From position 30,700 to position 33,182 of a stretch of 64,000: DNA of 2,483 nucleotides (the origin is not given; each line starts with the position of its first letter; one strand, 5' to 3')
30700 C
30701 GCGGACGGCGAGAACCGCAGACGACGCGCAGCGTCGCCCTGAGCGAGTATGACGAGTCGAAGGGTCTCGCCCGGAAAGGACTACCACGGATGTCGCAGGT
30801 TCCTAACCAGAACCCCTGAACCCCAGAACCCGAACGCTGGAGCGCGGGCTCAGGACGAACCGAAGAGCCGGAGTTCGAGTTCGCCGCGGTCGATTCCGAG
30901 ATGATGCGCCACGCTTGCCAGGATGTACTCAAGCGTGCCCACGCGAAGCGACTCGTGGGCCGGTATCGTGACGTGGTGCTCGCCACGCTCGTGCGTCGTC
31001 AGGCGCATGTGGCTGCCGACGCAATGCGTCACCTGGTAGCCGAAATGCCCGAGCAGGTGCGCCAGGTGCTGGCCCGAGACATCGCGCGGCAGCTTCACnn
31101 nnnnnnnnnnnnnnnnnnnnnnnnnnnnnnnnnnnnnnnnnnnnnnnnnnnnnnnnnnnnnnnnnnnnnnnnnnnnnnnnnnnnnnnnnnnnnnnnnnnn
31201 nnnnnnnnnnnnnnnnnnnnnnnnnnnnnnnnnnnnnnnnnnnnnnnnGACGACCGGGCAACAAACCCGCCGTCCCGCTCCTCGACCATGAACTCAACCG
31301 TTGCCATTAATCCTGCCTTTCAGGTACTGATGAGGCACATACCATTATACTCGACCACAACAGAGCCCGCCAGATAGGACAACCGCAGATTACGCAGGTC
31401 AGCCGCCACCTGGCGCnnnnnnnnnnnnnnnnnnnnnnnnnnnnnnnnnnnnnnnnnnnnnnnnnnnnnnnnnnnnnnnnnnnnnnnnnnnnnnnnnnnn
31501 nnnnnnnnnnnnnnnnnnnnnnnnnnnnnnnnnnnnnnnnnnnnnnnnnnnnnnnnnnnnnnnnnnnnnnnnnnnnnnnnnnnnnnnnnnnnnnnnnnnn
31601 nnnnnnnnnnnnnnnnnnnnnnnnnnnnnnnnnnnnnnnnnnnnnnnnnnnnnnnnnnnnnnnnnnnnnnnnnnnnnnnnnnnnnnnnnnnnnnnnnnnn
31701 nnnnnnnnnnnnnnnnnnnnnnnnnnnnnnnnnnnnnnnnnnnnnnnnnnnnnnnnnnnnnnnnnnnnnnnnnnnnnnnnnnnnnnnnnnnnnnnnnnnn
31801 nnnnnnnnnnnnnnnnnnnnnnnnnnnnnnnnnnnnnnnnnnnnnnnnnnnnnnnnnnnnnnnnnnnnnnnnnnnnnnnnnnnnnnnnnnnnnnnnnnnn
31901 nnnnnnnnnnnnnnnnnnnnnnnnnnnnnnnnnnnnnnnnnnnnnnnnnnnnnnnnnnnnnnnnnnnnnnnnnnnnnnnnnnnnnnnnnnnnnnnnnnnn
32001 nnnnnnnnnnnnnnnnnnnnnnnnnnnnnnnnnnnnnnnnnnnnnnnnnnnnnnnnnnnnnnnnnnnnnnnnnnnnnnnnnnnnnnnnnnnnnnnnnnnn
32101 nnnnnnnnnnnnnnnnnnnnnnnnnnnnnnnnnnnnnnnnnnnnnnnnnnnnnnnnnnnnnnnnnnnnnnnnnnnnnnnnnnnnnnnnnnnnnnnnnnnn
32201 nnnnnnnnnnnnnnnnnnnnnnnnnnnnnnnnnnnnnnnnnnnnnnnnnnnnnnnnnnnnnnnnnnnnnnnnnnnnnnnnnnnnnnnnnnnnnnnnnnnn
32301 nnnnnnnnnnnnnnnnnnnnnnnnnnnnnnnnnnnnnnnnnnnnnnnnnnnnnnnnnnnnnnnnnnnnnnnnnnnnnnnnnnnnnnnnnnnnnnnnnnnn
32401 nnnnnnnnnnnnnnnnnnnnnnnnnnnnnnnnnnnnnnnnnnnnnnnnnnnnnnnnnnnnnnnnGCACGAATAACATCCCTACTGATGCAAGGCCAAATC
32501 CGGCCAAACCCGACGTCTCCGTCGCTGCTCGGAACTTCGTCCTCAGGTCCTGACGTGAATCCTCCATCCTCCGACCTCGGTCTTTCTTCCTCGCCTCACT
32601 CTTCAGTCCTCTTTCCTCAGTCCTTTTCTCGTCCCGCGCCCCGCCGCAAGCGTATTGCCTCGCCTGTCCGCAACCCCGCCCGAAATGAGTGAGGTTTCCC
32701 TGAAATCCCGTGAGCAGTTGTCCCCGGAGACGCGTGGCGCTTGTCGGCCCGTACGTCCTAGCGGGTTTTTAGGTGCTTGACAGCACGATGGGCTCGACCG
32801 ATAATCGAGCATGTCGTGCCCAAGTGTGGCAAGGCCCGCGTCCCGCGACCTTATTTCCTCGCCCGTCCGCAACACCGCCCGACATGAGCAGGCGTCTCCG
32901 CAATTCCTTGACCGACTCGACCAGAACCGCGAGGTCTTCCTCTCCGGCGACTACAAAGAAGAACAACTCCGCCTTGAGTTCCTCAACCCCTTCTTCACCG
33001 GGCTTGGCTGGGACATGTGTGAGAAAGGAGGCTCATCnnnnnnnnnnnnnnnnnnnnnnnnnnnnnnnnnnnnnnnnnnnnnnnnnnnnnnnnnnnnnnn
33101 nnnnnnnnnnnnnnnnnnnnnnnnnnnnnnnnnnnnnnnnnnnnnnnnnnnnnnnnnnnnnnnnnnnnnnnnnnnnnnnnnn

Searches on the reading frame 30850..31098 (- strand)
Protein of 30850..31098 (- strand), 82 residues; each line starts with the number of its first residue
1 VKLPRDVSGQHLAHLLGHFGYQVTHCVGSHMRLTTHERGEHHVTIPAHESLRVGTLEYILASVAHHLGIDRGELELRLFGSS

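Call 45: search_protein_families(library=pfam, proteins=[window:30850-31098:-], max_evalue=0.01)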
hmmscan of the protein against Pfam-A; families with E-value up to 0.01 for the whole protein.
window:30850-31098:- (82 aa): 1 family
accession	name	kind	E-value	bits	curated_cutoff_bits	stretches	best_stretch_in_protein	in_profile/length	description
PF07927.17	HicA_toxin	-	2.6e-06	27.9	27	1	12-60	4-53/58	HicA toxin of bacterial toxin-antitoxin,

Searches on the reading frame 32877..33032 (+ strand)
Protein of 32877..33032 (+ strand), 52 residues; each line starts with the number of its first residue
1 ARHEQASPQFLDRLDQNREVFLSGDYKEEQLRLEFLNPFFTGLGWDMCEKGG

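Call 82: search_dna_similar(query=window:32877-33032:+, collection=plasmids, mode=protein, max_evalue=0.1, max_rows=12)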
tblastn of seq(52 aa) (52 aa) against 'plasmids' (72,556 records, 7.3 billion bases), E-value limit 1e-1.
Records with a match: 12; places in all: 12; records where one place covers at least 80% of the query: 0.
Best place of each record, by identity: <60% 12.
By first word of the organism name: Acinetobacter 9; uncultured 1; Psychrobacter 1; Lysinibacillus 1.
By predicted mobility (MOB-suite, as given by PLSDB): mobilizable 8; conjugative 3; non-mobilizable 1.
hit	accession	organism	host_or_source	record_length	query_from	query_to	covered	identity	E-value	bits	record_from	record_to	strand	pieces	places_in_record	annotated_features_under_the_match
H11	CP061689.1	Acinetobacter seifertii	Homo sapiens,blood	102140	10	47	73%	42.1%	4e-3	39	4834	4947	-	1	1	none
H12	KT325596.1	uncultured bacterium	-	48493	10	47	73%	42.1%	7e-3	39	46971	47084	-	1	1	Type II restriction enzyme methylase subunit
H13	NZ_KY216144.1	Acinetobacter baumannii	-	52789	10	47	73%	42.1%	7e-3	39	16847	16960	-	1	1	N-6 DNA methylase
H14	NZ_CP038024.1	Acinetobacter radioresistens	bacterial culture,soil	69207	10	47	73%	42.1%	7e-3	39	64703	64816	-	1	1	N-6 DNA methylase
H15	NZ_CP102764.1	Acinetobacter baumannii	Homo sapiens,blood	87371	10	47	73%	42.1%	7e-3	39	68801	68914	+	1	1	N-6 DNA methylase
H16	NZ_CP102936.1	Acinetobacter sp. AOR07_HL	Homo sapiens,whole organism,oral sawb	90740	10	47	73%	42.1%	7e-3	39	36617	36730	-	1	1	N-6 DNA methylase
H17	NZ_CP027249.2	Acinetobacter pittii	Homo sapiens,Pure Culture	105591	10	47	73%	42.1%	7e-3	39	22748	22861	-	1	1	N-6 DNA methylase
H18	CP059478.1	Acinetobacter baumannii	Homo sapiens,cell culture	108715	10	47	73%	42.1%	7e-3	39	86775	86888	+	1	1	Eco57I restriction-modification methylase domain-containing protein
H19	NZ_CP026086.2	Acinetobacter pittii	Homo sapiens,Pure Culture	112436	10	47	73%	42.1%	7e-3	39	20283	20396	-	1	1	N-6 DNA methylase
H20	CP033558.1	Acinetobacter nosocomialis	Homo sapiens,Bacterial culture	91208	10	47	73%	42.1%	2e-2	37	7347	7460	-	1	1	none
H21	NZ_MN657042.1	Psychrobacter sp.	-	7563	10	47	73%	36.8%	1e-2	38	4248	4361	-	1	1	N-6 DNA methylase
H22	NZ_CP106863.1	Lysinibacillus capsici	water,water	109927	22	52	60%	41.9%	4e-2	37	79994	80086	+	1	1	DNA methyltransferase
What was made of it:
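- Checked: It gives only weak tblastn matches (E 4e-3 to 7e-3) to N-termini annotated as N-6 DNA methylase or Eco57I-type methylase (call 82).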
